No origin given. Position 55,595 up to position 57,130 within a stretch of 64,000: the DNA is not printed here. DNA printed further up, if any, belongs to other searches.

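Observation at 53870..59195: Putative peptidoglycan D-Asp/D-iso-Asn cross-bridge module: AsnB-family amidotransferase, ATP-grasp ligase, aspartate racemase, MurE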

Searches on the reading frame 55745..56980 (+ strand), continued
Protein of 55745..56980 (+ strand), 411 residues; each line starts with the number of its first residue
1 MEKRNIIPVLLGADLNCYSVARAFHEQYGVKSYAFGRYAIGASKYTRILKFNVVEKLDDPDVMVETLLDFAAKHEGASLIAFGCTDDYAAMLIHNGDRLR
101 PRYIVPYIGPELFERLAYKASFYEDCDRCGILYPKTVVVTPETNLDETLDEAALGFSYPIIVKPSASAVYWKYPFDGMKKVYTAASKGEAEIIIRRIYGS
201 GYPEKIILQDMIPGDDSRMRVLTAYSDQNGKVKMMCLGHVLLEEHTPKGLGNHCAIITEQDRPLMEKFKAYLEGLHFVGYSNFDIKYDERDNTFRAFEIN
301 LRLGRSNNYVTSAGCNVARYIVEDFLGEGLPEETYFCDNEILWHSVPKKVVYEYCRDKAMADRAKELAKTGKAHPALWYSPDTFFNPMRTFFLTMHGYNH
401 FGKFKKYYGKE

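Call 41: find_encoding_contigs(protein=P0130, flank=8000, max_places=2)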
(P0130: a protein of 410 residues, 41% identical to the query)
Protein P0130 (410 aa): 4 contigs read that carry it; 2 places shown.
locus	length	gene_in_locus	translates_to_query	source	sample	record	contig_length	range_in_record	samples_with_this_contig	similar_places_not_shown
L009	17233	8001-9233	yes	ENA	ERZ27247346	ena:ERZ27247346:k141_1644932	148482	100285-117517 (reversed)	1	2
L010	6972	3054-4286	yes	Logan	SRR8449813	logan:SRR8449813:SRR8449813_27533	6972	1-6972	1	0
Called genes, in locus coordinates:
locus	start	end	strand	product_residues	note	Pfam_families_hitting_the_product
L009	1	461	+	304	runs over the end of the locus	PF04204:HTS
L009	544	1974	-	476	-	-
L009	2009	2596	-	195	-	-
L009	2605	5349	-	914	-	PF07517:SecA_DEAD, PF00270:DEAD (weak), PF01043:SecA_PP_bind, PF21090:P-loop_SecA, PF07516:SecA_SW, PF02810:SEC-C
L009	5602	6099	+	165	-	PF00588:SpoU_methylase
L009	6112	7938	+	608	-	PF13522:GATase_6, PF13537:GATase_7, PF00733:Asn_synthase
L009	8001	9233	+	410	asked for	-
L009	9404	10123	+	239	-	PF01177:Asp_Glu_race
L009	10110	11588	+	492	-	PF08245:Mur_ligase_M, PF02875:Mur_ligase_C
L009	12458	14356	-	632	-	PF00144:Beta-lactamase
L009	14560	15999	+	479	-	PF00587:tRNA-synt_2b, PF03129:HGTP_anticodon, PF09180:ProRS-C_1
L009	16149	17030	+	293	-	PF00892:EamA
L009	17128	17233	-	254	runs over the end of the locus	PF01936:NYN, PF12872:OST-HTH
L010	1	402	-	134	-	?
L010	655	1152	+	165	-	PF00588:SpoU_methylase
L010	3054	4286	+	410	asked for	-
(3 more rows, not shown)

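Call 42: find_encoding_contigs(protein=P0133, flank=8000, max_places=2)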
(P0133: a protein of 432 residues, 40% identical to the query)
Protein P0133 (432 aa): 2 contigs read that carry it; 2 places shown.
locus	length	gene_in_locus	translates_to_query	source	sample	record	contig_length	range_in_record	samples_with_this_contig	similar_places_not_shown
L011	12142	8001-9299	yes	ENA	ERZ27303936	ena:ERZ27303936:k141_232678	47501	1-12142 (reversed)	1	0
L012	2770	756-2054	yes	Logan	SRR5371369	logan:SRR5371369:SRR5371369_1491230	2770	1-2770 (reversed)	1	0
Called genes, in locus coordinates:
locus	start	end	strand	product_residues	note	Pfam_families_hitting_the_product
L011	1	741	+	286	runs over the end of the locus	PF03009:GDPD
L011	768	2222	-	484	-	PF00144:Beta-lactamase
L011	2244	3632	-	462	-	-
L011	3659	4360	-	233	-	-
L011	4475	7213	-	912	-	PF07517:SecA_DEAD, PF00270:DEAD (weak), PF01043:SecA_PP_bind, PF21090:P-loop_SecA, PF07516:SecA_SW, PF02810:SEC-C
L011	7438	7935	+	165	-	PF00588:SpoU_methylase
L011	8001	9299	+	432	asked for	-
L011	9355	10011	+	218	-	PF01177:Asp_Glu_race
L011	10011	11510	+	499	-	PF01225:Mur_ligase (faint), PF08245:Mur_ligase_M, PF02875:Mur_ligase_C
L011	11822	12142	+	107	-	?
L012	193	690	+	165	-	PF00588:SpoU_methylase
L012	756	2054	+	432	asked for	-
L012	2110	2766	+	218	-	PF01177:Asp_Glu_race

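Call 56: find_related_loci(query=A3, collection=genome_contigs, flank=10000)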
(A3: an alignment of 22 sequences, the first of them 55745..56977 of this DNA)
Query A3 (411 aa) in genome_contigs; peptide patterns used: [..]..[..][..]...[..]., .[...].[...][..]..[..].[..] (x = any residue, [..] = any of these).
600 stretches matched a pattern (row limit reached: there are more); 598 encode a relative of the query (tblastn E <= 1e-3); the best 80 are kept; 80 distinct loci.
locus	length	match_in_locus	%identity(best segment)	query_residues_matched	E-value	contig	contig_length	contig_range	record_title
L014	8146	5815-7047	81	1-411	0e+0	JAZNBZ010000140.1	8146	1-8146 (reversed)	MAG: Candidatus Flemingiibacterium sp. isolate T1900044738_TS20190204.MAGScoT_cleanbin_000026 SGB_2036_k141_1330519, who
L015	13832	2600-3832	80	1-411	0e+0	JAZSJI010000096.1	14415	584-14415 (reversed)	MAG: Candidatus Flemingiibacterium sp. isolate T1900044565_TS20190031.MAGScoT_cleanbin_000018 SGB_400_k141_140349, whole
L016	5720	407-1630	80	1-410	0e+0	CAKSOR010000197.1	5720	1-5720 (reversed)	MAG: uncultured Eubacteriales bacterium isolate REFINED_METABAT215_TOP10_CONTIGS_1500_ASSEMBLY_K77_MERGED__Hadza_MoBio_h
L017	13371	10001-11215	57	1-407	1e-156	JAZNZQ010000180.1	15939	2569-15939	MAG: Eubacteriales bacterium isolate T1900044766_TS20190232.MAGScoT_cleanbin_000081 SGB_2417_k141_46006, whole genome sh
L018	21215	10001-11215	57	1-407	2e-154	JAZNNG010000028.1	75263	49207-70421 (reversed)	MAG: Eubacteriales bacterium isolate T1900044657_TS20190123.MAGScoT_cleanbin_000041 SGB_1488_k141_2148091, whole genome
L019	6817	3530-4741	58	3-411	2e-152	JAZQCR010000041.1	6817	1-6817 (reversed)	MAG: Eubacteriales bacterium isolate T1900044637_TS20190103.MAGScoT_cleanbin_000071 SGB_1190_k141_21552, whole genome sh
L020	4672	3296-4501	57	4-408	2e-152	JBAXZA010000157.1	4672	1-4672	MAG: Eubacteriales bacterium isolate SO_2016_CLC_T1_31 scaffold31551_PH3_Jul14_2016, whole genome shotgun sequence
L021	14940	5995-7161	58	6-396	3e-147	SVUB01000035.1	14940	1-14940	MAG: Oscillospiraceae bacterium isolate SIG710 NODE_69418_length_14940_cov_1.336799, whole genome shotgun sequence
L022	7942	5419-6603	55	7-408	6e-147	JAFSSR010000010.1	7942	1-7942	MAG: Clostridia bacterium isolate RGIG3438 Goat_Rumen.Co__c43622, whole genome shotgun sequence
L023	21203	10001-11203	55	1-408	2e-146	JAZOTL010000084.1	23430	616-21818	MAG: Eubacteriales bacterium isolate T1900045539_YK20190233.MAGScoT_cleanbin_000006 SGB_7788_k141_4340999, whole genome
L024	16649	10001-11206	56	5-407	2e-145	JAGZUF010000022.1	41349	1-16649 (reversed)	MAG: Oscillospiraceae bacterium isolate L1_007_365G1_dasL1_007_365G1_maxbin2.maxbin.026sta_sub L1_007_365G1_scaffold_658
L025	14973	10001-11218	54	4-411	4e-144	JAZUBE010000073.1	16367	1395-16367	MAG: Eubacteriales bacterium isolate T1900045317_YK20190006.MAGScoT_cleanbin_000120 SGB_6322_k141_664441, whole genome s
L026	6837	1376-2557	54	1-398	1e-143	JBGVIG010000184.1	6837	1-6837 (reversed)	MAG: Eubacteriales bacterium isolate fecal_MAG_325 fecal_MAG_325_contig_0184, whole genome shotgun sequence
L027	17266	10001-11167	57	6-396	3e-143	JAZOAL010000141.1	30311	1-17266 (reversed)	MAG: Eubacteriales bacterium isolate T1900044763_TS20190229.MAGScoT_cleanbin_000015 SGB_2380_k141_1716574, whole genome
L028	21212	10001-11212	54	5-411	3e-141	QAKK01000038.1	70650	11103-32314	MAG: Oscillospiraceae bacterium isolate CIM:MAG 1170_1 contig_55287, whole genome shotgun sequence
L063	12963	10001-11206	50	1-407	1e-130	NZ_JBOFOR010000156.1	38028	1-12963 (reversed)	MAG: Romboutsia sp. isolate WFFMC_MAG_257 k139_192951_flag=0_multi=21.9689_len=38028, whole genome shotgun sequence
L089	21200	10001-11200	47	2-409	1e-115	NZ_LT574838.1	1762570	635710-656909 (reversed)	Bariatricus massiliensis strain AT12, whole genome shotgun sequence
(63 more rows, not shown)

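Call 69: search_protein_families(library=ncbifam, proteins=[L003:5185-5883:+, L004:9267-9971:+, L005:4024-5970:+, L005:5995-7275:+, L003:5986-7236:+], max_evalue=0.00001)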
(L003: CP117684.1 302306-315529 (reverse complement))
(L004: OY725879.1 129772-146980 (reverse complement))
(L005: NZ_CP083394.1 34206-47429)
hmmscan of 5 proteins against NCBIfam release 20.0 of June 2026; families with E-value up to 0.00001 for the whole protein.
L003:5185-5883:+ (233 aa): 5 families
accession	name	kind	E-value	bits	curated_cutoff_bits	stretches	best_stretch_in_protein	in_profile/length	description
TIGR00035.1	asp_race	subfamily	6.5e-71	238.7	93.1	1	1-228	1-225/236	amino acid racemase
NF052483.1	racemase_CuyB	equivalog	1.8e-54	185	190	1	7-228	3-223/225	cysteate racemase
TIGR00067.1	glut_race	equivalog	6.7e-10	38.8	146.65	1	78-208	63-190/251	glutamate racemase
NF007569.0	PRK10200.1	equivalog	6.9e-08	32.5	417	1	77-203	76-202/230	aspartate/glutamate racemase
NF002035.0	PRK00865.1-3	equivalog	9.4e-07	28.7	328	1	78-202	67-188/267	glutamate racemase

L004:9267-9971:+ (235 aa): 5 families
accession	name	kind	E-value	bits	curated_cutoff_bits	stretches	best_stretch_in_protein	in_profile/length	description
NF052483.1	racemase_CuyB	equivalog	1.3e-65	221.6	190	1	6-224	1-222/225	cysteate racemase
TIGR00035.1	asp_race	subfamily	1.5e-61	208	93.1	1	4-224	3-224/236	amino acid racemase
NF007569.0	PRK10200.1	equivalog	1.3e-16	61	417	1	4-223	2-224/230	aspartate/glutamate racemase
NF002035.0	PRK00865.1-3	equivalog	1.1e-09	38.3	328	1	72-203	60-191/267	glutamate racemase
TIGR00067.1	glut_race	equivalog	1.8e-09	37.4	146.65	1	80-204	64-188/251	glutamate racemase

L005:4024-5970:+ (649 aa): 9 families
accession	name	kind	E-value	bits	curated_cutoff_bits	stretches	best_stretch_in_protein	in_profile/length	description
TIGR01536.1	asn_synth_AEB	equivalog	1e-147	493.3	267.1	1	2-555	1-517/517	asparagine synthase (glutamine-hydrolyzing)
TIGR03108.1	eps_aminotran_1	hypoth_equivalog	7e-142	474.3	816.9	1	1-614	1-621/628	XrtA/PEP-CTERM system amidotransferase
TIGR03104.1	trio_amidotrans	equivalog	3.3e-99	332.7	570.1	2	1-381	1-398/589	N-acetylglutaminylglutamine amidotransferase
NF006949.0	PRK09431.1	equivalog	1.2e-83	281.5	499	3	1-166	1-167/554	asparagine synthase B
NF033535.1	lass_lactam_cya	exception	7.5e-56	190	525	2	1-367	1-382/668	lasso peptide isopeptide bond-forming cyclase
TIGR01134.1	purF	equivalog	3.7e-12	46.3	350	1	58-176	84-211/432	amidophosphoribosyltransferase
NF001484.0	PRK00331.1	subfamily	4.1e-12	45.3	381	1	58-177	85-211/601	isomerizing glutamine--fructose-6-phosphate transaminase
TIGR01135.1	glmS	equivalog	1.4e-10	40.4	418.05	1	58-243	84-277/607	glutamine--fructose-6-phosphate transaminase (isomerizing)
NF033561.1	macrolact_Ik_Al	subfamily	2.2e-10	39.8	300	0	181-273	139-231/561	albusnodin/ikarugamycin family macrolactam cyclase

L005:5995-7275:+ (427 aa): 2 families
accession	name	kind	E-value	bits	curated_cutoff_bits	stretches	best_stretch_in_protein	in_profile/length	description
NF009406.0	PRK12767.1-5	equivalog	2.8e-08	33.2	271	1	87-318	80-287/327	carbamoyl phosphate synthase-like protein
NF009402.0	PRK12767.1-1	equivalog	4.2e-06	25.8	218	1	74-316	69-290/329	carbamoyl phosphate synthase-like protein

L003:5986-7236:+ (417 aa): 2 families
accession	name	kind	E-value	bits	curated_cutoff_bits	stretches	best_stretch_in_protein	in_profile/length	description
NF009406.0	PRK12767.1-5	equivalog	6.6e-08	32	271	1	90-324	80-291/327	carbamoyl phosphate synthase-like protein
NF009402.0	PRK12767.1-1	equivalog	1.1e-07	30.9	218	1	71-330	64-302/329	carbamoyl phosphate synthase-like protein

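Call 89: get_annotated_region(hit=H5, flank=5000)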
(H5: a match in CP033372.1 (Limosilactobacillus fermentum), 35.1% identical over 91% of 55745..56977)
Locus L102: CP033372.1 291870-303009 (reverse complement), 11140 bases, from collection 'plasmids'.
description: Limosilactobacillus fermentum strain DR9 plasmid unnamed1, complete sequence
organism: Limosilactobacillus fermentum (NCBI taxid 1613)
taxonomy: Bacteria; Bacillota; Bacilli; Lactobacillales; Lactobacillaceae; Limosilactobacillus; Limosilactobacillus fermentum
host: -; source: Cow,cell culture,Fresh milk; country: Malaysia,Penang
typing (MOB-suite, as given by PLSDB): mobilizable; relaxase MOBP,MOBV
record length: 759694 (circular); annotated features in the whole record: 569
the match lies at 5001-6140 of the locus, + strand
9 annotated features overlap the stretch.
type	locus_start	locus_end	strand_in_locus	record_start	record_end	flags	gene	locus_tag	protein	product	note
CDS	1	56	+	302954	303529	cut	-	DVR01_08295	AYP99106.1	cysteine hydrolase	-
CDS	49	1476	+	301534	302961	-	-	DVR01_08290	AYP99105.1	nicotinate phosphoribosyltransferase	-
CDS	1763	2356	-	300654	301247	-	-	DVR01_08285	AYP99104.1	ECF transporter S component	-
CDS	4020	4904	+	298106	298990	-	-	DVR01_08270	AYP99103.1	DMT family transporter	-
CDS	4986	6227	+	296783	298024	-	-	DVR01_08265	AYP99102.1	carboxylate--amine ligase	-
CDS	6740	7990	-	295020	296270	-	-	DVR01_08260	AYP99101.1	transposase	-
CDS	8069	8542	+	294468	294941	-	tnpA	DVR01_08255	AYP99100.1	IS200/IS605 family transposase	-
CDS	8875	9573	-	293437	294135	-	-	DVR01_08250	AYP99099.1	hypothetical protein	-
CDS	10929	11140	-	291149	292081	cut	rfbB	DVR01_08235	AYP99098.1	dTDP-glucose 4,6-dehydratase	-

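Call 97: list_cluster_members(proteins=[P0190, P0192, P0148, P0257, P0253, P0254, P0147, P0138, P0216, P0146])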
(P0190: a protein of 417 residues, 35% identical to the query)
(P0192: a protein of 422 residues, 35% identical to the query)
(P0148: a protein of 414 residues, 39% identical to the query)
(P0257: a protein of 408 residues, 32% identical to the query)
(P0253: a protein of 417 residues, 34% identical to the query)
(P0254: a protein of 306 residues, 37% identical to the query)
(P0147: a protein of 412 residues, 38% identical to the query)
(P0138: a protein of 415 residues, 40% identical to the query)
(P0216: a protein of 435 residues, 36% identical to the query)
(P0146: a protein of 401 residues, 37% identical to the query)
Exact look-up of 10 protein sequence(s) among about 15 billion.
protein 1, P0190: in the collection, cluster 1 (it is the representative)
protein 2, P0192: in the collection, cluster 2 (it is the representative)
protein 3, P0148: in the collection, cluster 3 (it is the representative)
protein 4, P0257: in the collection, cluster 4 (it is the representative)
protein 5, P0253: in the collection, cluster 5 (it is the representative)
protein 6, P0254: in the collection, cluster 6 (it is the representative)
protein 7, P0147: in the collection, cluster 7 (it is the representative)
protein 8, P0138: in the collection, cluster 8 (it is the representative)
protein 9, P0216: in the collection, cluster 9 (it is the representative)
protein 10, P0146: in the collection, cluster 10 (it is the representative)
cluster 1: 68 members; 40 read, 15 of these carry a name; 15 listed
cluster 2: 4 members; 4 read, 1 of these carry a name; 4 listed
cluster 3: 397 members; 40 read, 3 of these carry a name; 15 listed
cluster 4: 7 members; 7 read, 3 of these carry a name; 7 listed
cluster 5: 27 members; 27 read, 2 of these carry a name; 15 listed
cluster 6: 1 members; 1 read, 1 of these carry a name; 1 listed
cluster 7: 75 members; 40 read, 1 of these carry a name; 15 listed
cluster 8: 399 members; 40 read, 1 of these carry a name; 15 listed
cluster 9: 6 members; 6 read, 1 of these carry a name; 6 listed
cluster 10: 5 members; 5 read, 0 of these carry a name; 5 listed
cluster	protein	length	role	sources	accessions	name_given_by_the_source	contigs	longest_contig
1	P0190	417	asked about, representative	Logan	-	-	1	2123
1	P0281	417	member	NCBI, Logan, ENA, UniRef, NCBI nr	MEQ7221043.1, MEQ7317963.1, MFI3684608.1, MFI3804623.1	carboxylate--amine ligase [Vagococcus fluvialis] | carboxylate--amine ligase n=1 Tax=Vagococcus fluvialis TaxID=2738 RepID=UPI000A336F9C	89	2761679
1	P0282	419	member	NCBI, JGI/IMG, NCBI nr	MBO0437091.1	carboxylate--amine ligase [Vagococcus fluvialis] | D-aspartate ligase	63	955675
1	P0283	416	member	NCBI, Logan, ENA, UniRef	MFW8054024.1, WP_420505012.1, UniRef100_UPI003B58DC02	carboxylate--amine ligase [Vagococcus fluvialis] | carboxylate--amine ligase n=1 Tax=Vagococcus fluvialis TaxID=2738 RepID=UPI003B58DC02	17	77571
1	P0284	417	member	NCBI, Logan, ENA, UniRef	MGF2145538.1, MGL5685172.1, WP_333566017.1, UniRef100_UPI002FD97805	carboxylate--amine ligase [Vagococcus fluvialis] | carboxylate--amine ligase n=1 Tax=Vagococcus fluvialis TaxID=2738 RepID=UPI002FD97805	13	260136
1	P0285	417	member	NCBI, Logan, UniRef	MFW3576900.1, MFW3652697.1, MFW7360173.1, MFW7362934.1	carboxylate--amine ligase [Vagococcus fluvialis] | carboxylate--amine ligase n=1 Tax=Vagococcus fluvialis TaxID=2738 RepID=UPI003B2191CF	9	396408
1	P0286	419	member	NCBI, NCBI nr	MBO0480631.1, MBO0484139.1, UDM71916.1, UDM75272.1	carboxylate--amine ligase [Vagococcus fluvialis]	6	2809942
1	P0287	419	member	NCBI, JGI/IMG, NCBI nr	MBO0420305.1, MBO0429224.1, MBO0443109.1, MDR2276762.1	carboxylate--amine ligase [Vagococcus fluvialis] | D-aspartate ligase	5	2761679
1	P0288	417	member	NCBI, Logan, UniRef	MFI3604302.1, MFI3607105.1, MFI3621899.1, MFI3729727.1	carboxylate--amine ligase [Vagococcus fluvialis] | carboxylate--amine ligase n=1 Tax=Vagococcus fluvialis TaxID=2738 RepID=UPI0037B15CDD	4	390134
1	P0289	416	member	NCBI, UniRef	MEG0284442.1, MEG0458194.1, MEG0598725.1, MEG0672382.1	MAG: carboxylate--amine ligase [Vagococcus sp.] | carboxylate--amine ligase n=1 Tax=Vagococcus TaxID=2737 RepID=UPI002FC9C157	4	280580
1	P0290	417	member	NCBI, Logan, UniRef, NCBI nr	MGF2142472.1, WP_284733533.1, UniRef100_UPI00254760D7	carboxylate--amine ligase [Vagococcus fluvialis] | carboxylate--amine ligase n=1 Tax=Vagococcus fluvialis TaxID=2738 RepID=UPI00254760D7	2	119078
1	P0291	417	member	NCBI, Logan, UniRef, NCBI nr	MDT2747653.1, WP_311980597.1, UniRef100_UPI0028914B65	carboxylate--amine ligase [Vagococcus fluvialis] | carboxylate--amine ligase n=1 Tax=Vagococcus fluvialis TaxID=2738 RepID=UPI0028914B65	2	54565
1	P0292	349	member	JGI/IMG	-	D-aspartate ligase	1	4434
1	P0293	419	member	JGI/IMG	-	D-aspartate ligase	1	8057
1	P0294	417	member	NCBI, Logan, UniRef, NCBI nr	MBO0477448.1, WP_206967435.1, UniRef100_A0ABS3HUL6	carboxylate--amine ligase [Vagococcus sp. DIV0080] | Carboxylate--amine ligase n=1 Tax=Candidatus Vagococcus giribetii TaxID=2230876 ...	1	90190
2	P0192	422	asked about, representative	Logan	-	-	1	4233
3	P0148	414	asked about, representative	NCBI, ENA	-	-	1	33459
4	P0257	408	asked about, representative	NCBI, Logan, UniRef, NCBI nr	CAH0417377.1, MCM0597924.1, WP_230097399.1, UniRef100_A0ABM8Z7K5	carboxylate--amine ligase [Periweissella fabaria] | D-aspartate ligase n=1 Tax=Periweissella fabaria TaxID=546157 RepID=A0ABM8Z7K5_9LACO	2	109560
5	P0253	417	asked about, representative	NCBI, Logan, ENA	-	-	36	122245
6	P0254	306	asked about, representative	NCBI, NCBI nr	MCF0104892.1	MAG: carboxylate--amine ligase, partial [Eggerthellaceae bacterium] | carboxylate--amine ligase [Eggerthellaceae bacterium]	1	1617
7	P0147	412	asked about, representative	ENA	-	-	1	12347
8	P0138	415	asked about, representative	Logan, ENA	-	-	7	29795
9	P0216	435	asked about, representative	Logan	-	-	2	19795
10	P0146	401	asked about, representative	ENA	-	-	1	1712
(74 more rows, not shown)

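Call 98: get_annotated_region(hit=H3, flank=6000)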
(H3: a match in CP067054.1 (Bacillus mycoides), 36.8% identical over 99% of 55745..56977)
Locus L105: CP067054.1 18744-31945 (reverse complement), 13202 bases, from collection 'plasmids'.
description: Bacillus mycoides strain JAS 83/3 plasmid pl546, complete sequence
organism: Bacillus mycoides (NCBI taxid 1405)
taxonomy: Bacteria; Bacillota; Bacilli; Bacillales; Bacillaceae; Bacillus; Bacillus mycoides
host: -; source: soil; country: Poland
typing (MOB-suite, as given by PLSDB): conjugative; replicon rep_cluster_1738; relaxase MOBP; mating-pair formation MPF_T
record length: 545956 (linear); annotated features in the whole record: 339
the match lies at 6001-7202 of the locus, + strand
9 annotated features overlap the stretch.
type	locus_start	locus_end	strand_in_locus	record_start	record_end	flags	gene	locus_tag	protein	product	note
CDS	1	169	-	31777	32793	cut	-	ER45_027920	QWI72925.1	ABC transporter substrate-binding protein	-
CDS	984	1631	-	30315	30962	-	-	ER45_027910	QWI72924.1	response regulator transcription factor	-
CDS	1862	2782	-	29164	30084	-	-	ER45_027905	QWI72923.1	DMT family transporter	-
CDS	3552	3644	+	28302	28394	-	-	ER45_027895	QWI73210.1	helix-turn-helix domain-containing protein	-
CDS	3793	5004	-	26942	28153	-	-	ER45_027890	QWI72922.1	MFS transporter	-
CDS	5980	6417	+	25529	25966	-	-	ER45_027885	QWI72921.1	hypothetical protein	-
CDS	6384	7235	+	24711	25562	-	-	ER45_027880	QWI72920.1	hypothetical protein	-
CDS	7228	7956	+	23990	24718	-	-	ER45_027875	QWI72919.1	amino acid racemase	-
CDS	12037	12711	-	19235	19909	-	-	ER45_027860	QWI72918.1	response regulator transcription factor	-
